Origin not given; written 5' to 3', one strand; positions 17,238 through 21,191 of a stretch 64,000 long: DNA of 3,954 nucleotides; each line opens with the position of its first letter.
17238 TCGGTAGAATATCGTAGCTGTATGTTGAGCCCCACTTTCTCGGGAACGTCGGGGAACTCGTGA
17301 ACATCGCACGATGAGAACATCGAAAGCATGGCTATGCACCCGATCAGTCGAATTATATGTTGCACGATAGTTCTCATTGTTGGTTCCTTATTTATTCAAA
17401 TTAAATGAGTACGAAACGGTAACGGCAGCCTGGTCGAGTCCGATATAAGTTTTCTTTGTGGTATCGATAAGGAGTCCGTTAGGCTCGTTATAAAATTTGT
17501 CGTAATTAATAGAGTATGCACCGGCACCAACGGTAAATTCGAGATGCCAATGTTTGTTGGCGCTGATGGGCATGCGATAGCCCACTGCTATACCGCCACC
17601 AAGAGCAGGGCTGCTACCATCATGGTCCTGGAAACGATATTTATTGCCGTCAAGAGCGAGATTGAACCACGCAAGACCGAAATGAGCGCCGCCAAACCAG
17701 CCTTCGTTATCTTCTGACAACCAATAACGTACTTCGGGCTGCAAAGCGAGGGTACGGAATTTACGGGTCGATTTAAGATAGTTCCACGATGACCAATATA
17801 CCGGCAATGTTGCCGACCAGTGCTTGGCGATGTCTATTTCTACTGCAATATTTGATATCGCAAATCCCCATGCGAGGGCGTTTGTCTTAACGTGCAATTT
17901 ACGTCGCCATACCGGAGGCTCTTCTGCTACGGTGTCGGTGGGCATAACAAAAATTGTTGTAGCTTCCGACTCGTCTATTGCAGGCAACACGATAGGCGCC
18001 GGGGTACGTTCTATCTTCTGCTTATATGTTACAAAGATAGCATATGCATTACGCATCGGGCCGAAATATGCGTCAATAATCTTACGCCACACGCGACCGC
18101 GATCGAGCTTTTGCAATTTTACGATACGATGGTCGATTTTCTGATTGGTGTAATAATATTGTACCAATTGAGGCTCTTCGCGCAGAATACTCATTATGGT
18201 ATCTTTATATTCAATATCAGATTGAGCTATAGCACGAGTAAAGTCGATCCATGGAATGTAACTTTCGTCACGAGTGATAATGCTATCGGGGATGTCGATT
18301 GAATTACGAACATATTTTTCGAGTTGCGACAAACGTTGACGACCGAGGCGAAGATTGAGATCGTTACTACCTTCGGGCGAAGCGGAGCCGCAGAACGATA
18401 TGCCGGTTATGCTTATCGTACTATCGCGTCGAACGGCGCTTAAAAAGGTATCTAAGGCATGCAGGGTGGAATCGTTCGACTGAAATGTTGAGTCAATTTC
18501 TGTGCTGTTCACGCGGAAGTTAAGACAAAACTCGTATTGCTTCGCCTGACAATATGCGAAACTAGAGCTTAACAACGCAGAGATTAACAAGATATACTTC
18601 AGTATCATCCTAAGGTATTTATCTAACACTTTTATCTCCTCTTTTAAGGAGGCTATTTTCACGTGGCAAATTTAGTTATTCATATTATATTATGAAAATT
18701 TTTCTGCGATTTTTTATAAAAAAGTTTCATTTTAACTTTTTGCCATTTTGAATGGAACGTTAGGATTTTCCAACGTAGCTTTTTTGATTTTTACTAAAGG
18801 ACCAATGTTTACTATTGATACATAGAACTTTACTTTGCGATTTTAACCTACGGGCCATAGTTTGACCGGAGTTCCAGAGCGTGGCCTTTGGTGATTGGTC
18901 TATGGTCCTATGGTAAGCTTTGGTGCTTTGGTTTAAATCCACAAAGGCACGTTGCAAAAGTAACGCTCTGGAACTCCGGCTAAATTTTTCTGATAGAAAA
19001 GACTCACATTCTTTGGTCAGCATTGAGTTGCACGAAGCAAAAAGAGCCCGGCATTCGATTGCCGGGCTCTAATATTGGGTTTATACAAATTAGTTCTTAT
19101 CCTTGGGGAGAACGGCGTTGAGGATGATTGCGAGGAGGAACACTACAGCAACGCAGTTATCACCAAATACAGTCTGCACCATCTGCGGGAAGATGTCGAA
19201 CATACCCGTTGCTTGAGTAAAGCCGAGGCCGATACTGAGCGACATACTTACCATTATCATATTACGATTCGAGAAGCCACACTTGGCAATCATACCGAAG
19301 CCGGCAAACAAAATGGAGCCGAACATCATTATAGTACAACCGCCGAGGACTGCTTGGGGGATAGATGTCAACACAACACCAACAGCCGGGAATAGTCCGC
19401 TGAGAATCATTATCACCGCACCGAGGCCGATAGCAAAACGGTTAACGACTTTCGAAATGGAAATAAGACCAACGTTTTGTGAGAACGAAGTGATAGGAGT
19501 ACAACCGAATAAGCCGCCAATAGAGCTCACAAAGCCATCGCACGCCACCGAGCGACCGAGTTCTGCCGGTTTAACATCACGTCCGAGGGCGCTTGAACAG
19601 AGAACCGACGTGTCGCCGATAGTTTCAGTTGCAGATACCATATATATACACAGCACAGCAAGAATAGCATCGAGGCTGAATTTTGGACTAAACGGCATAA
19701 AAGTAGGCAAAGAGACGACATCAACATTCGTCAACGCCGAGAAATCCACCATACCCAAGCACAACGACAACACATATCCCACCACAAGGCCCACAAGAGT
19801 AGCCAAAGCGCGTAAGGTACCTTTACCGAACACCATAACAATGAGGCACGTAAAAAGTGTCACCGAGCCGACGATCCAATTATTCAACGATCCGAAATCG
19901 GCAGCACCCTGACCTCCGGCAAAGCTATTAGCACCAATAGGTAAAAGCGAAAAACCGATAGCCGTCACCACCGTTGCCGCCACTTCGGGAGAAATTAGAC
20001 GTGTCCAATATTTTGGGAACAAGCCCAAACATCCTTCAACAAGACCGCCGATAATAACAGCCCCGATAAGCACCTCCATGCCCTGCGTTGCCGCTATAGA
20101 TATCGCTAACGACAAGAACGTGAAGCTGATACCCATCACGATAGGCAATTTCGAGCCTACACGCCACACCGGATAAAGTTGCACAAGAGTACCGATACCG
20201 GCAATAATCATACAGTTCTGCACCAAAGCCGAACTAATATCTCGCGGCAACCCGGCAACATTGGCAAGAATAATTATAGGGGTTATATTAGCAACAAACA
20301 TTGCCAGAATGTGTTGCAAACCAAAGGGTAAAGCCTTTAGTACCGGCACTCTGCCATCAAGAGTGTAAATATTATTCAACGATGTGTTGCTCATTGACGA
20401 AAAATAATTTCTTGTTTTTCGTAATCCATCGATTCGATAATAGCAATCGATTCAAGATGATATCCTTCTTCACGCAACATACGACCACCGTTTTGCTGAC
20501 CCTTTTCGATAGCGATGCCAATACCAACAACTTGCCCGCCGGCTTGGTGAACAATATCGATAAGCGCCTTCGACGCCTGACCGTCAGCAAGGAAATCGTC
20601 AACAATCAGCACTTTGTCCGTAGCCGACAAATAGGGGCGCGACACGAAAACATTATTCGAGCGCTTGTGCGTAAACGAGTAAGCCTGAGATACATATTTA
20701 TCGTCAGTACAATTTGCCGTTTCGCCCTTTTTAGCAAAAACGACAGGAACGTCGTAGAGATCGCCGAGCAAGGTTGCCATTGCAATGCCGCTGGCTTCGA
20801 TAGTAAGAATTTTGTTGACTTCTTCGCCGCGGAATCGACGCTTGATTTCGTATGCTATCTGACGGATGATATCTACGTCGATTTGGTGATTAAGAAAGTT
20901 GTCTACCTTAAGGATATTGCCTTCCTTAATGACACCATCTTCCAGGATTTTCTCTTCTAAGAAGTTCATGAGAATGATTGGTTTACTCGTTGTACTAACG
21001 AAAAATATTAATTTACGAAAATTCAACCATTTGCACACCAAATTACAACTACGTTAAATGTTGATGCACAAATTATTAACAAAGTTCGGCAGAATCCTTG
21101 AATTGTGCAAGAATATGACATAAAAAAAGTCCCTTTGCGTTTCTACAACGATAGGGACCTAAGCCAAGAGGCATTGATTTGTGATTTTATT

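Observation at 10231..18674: Type V (Mfa/Fim-like) pilus-type operon whose two big subunits are fimbrillin-GLUG beta-helix fusions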

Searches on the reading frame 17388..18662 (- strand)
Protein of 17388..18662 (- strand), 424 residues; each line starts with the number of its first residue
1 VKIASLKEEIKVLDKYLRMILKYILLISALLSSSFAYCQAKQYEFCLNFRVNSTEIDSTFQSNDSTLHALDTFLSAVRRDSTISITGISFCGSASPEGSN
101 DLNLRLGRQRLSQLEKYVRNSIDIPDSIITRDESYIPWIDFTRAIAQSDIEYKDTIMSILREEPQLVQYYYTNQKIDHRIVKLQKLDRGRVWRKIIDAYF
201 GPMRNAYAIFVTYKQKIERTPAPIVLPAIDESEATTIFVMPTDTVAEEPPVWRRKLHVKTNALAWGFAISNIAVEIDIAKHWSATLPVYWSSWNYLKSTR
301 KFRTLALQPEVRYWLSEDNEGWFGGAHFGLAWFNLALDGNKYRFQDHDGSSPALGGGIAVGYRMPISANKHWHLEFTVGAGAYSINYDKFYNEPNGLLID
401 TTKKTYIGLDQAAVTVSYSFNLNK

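Call 3: search_protein_families(library=pfam, proteins=[window:17388-18662:-], max_evalue=0.1)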
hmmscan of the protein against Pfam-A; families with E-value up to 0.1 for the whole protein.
window:17388-18662:- (424 aa): 1 family
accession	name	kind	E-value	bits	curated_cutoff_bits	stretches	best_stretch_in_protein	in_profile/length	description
PF12099.14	DUF3575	-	8.1e-36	123.4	21.1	1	254-420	16-177/177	Protein of unknown function (DUF3575)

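Call 4: search_protein_families(library=ncbifam, proteins=[window:17388-18662:-], max_evalue=0.1)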
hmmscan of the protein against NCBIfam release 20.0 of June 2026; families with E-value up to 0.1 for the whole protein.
window:17388-18662:- (424 aa): 0 families

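Call 8: search_solved_structures(query=window:17388-18662:-, max_evalue=1)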
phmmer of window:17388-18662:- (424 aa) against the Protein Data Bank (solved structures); distinct sequences matched with E-value up to 1: 2.
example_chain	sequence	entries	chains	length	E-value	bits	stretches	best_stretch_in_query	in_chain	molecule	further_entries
6p2i_A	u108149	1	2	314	0.97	11.3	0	40-166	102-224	Glycerate dehydrogenase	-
9jkp_B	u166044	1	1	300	0.98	11.3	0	68-178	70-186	GTPase Era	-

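Call 49: search_protein_families(library=pfam, alignment_id=A4, max_evalue=1)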
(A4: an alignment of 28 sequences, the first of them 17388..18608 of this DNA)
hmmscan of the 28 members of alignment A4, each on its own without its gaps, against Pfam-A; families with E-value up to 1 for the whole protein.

A. member 1, window:17388-18608:- (406 aa): 1 family
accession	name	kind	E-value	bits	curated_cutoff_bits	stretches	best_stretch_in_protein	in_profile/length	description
PF12099.14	DUF3575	-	7.3e-36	123.6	21.1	1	236-402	16-177/177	Protein of unknown function (DUF3575)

B. families by the number of members that match (of 28 scanned): 14 families
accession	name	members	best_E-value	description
PF12099.14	DUF3575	28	7.2e-39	Protein of unknown function (DUF3575)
PF13505.12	OMP_b-brl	14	1.4e-05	Outer membrane protein beta-barrel domain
PF03797.25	Autotransporter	8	0.0011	Autotransporter beta-domain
PF05887.16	Trypan_PARP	5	4.2e-11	Procyclic acidic repetitive protein (PARP)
PF00691.25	OmpA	4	4.5e-05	OmpA family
PF13568.12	OMP_b-brl_2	4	0.031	Outer membrane protein beta-barrel domain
PF09411.16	PagL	4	0.064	Lipid A 3-O-deacylase (PagL)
PF04701.18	Pox_D2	3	0.0022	Pox virus D2 protein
PF04212.24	MIT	3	0.0062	MIT (microtubule interacting and transport) domain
PF24699.1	DUF7663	2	0.033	Domain of unknown function (DUF7663)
PF16031.10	TonB_N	2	0.15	TonB polyproline region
PF13283.12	NfrA_C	1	0.053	Bacteriophage N adsorption protein A C-term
PF25733.1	UL135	1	0.094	Cytomegalovirus UL135 protein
PF21572.2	Nop5_56-rel_N_Arc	1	0.2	Archaeal Nop5/56-rel, N-terminal domain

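Call 50: search_solved_structures(query=A4, max_evalue=10, show_alignments=3)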
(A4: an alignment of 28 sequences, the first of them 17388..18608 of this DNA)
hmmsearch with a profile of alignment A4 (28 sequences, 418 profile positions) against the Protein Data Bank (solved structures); distinct sequences matched with E-value up to 10: 19.
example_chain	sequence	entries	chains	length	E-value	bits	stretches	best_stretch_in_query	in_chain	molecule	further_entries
3td3_A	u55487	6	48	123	0.026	16.5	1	22-116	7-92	Outer membrane protein omp38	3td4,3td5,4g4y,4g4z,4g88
5u1h_A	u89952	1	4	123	0.053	15.5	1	20-107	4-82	Outer membrane porin F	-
6u83_A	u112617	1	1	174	0.18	13.7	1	47-115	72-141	Outer membrane associated protein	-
5eb1_B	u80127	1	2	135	0.2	13.6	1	44-105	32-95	YfiB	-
5eaz_A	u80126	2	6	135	0.22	13.4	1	44-105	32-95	YfiB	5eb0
1nf4_A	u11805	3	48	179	0.23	13.4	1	135-225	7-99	bacterioferritin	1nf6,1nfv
5y61_B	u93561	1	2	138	0.23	13.4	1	44-105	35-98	YfiB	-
4zhy_B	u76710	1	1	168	0.26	13.2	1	43-105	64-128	YfiB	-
7rjj_A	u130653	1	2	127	0.27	13.1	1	72-115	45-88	OmpA family protein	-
6iki_A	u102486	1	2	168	0.31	13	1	44-105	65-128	YfiB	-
6ikk_A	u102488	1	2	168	0.34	12.8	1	44-105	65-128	YfiB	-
6ikj_A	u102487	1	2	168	0.34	12.8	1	44-105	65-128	YfiB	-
4zhv_A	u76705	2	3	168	0.35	12.8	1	44-105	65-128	YfiB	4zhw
1r1m_A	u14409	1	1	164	0.66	11.9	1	62-123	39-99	Outer membrane protein class 4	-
6nmc_B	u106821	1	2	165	0.71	11.8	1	36-135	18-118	AcrVA1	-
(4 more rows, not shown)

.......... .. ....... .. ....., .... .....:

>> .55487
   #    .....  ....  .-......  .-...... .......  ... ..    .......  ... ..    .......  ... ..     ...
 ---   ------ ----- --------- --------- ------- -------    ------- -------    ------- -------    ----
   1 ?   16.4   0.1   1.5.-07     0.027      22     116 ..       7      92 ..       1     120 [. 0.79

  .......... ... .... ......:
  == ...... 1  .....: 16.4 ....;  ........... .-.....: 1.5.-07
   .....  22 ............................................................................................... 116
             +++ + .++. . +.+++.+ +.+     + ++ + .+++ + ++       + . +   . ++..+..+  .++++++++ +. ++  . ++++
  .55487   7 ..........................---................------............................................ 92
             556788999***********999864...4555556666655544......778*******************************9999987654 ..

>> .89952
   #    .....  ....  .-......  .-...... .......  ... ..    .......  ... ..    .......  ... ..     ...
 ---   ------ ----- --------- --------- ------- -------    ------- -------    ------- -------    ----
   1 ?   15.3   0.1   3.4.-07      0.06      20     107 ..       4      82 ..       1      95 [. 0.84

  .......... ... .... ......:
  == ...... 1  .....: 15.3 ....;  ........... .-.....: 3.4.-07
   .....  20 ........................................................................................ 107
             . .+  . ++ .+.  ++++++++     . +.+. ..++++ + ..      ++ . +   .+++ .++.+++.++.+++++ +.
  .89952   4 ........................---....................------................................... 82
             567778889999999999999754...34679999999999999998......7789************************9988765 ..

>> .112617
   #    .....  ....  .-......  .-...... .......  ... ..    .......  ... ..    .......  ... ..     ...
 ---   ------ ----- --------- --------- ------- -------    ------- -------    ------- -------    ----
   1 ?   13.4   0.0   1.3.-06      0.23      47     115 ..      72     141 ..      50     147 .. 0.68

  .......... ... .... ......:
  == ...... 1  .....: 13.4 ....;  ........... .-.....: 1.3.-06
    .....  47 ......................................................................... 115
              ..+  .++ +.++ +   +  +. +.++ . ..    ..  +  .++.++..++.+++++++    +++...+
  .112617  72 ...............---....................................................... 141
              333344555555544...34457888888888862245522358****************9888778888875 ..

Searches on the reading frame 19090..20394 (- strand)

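Call 56: search_protein_families(library=pfam, proteins=[window:19090-20394:-], max_evalue=0.00001)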
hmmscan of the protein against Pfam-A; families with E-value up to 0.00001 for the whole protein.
window:19090-20394:- (434 aa): 1 family
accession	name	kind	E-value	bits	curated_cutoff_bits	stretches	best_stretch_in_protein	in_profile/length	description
PF00860.26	Xan_ur_permease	-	1e-76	258.6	27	1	20-394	2-385/389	Permease family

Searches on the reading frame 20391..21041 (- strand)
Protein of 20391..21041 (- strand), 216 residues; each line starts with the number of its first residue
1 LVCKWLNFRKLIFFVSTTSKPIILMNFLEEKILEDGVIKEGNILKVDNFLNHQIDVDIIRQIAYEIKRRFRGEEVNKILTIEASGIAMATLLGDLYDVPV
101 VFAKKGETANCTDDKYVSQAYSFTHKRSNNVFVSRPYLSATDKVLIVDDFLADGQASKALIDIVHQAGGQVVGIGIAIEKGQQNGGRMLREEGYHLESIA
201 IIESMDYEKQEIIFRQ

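Call 76: search_protein_families(library=pfam, proteins=[window:20391-21041:-], max_evalue=0.0001)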
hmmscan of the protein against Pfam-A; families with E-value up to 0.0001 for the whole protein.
window:20391-21041:- (216 aa): 1 family
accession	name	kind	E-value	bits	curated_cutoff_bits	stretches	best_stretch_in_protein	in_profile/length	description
PF00156.33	Pribosyltran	-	5.7e-11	42.4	26.3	1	46-183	2-129/158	Phosphoribosyl transferase domain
